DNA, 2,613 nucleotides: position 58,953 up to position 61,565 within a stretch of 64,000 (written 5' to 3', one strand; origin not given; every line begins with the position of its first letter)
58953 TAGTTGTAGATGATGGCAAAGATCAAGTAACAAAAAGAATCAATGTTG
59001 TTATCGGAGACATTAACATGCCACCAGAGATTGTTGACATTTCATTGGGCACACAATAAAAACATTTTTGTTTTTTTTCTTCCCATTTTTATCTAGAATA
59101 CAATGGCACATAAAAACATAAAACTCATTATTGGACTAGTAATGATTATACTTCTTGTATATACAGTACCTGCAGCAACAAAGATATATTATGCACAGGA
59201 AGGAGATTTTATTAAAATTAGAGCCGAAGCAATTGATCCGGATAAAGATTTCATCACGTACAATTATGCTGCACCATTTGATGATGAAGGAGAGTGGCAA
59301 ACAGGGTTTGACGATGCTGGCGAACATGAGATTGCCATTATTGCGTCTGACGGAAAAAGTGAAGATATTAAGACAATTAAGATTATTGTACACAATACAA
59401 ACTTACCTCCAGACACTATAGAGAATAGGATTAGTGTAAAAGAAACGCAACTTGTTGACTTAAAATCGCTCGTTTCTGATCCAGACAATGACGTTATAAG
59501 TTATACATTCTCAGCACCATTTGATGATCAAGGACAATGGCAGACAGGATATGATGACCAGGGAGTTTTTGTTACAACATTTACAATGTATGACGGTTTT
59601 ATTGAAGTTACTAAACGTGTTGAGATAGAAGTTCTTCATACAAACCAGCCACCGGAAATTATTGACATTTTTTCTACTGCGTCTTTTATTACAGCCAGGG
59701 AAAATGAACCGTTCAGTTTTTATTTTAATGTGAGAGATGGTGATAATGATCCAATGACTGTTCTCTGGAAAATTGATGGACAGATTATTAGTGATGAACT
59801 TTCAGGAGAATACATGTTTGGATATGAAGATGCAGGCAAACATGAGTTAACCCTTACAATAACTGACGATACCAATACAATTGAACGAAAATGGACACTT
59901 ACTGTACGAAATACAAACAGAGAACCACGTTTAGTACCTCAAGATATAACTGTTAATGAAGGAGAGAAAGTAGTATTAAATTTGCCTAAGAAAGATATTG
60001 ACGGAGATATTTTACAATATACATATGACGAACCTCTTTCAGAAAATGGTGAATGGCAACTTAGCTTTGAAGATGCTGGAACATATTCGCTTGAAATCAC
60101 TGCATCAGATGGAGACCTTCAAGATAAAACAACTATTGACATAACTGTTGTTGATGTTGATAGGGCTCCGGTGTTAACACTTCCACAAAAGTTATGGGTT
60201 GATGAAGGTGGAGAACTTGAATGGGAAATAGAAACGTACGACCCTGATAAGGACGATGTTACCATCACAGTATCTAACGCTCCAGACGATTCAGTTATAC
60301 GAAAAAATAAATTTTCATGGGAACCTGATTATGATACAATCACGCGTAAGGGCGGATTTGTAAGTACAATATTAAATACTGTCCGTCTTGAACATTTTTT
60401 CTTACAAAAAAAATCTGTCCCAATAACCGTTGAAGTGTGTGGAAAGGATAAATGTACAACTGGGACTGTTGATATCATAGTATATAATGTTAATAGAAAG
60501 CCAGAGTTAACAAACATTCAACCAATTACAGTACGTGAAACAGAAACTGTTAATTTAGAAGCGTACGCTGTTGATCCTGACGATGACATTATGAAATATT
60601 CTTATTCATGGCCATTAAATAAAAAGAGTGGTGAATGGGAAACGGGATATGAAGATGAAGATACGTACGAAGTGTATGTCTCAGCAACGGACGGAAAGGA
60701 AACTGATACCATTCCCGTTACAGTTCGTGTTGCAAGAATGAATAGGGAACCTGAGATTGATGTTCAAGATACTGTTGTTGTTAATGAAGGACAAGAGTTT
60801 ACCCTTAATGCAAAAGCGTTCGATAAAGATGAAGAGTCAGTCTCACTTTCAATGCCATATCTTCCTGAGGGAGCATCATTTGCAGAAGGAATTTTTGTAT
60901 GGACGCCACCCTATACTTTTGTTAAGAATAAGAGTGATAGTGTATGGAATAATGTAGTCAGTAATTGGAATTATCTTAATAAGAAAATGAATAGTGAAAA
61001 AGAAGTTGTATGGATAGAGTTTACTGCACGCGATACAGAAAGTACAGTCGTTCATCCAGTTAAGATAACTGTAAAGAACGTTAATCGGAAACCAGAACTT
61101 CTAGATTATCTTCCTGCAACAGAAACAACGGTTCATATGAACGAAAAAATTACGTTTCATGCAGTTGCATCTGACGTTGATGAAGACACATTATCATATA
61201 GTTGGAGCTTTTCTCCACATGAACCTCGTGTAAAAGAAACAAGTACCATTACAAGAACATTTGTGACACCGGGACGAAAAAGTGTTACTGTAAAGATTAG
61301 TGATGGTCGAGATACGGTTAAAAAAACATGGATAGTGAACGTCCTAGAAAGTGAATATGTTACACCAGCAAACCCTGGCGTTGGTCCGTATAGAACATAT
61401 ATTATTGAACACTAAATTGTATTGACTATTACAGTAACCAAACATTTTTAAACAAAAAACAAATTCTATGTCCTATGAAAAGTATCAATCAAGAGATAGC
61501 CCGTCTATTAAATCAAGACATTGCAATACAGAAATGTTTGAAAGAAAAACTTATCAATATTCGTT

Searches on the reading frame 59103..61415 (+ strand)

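Call 10: search_protein_families(library=pfam, proteins=[window:59103-61415:+])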
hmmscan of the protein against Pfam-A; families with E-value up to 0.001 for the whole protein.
window:59103-61415:+ (770 aa): 9 families
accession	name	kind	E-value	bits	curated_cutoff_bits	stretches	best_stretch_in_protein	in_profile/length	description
PF17803.7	Cadherin_4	-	1.6e-23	83.4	25.1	0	265-317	4-60/71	Bacterial cadherin-like domain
PF00801.26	PKD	-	2.7e-20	72.6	23.5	1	672-740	6-73/80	PKD domain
PF18911.6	PKD_4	-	2e-18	66.6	27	1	674-742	11-78/85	PKD domain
PF17963.7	Big_9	-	3e-18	66.9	23.6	1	272-348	1-89/89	Bacterial Ig domain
PF13927.12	Ig_3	-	2.4e-07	31.6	30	0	183-270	1-78/78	Immunoglobulin domain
PF05345.18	He_PIG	-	7.2e-07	30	24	0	557-605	10-68/96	Putative Ig domain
PF16820.11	PKD_3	-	8.7e-05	22.7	26.3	0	196-252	13-65/68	PKD-like domain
PF22352.2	K319L-like_PKD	-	0.0001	22.7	27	0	675-720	5-54/84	K319L-like, PKD domain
PF06832.18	BiPBP_C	-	0.00015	22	26.8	0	180-251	8-78/90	Penicillin-Binding Protein C-terminus Family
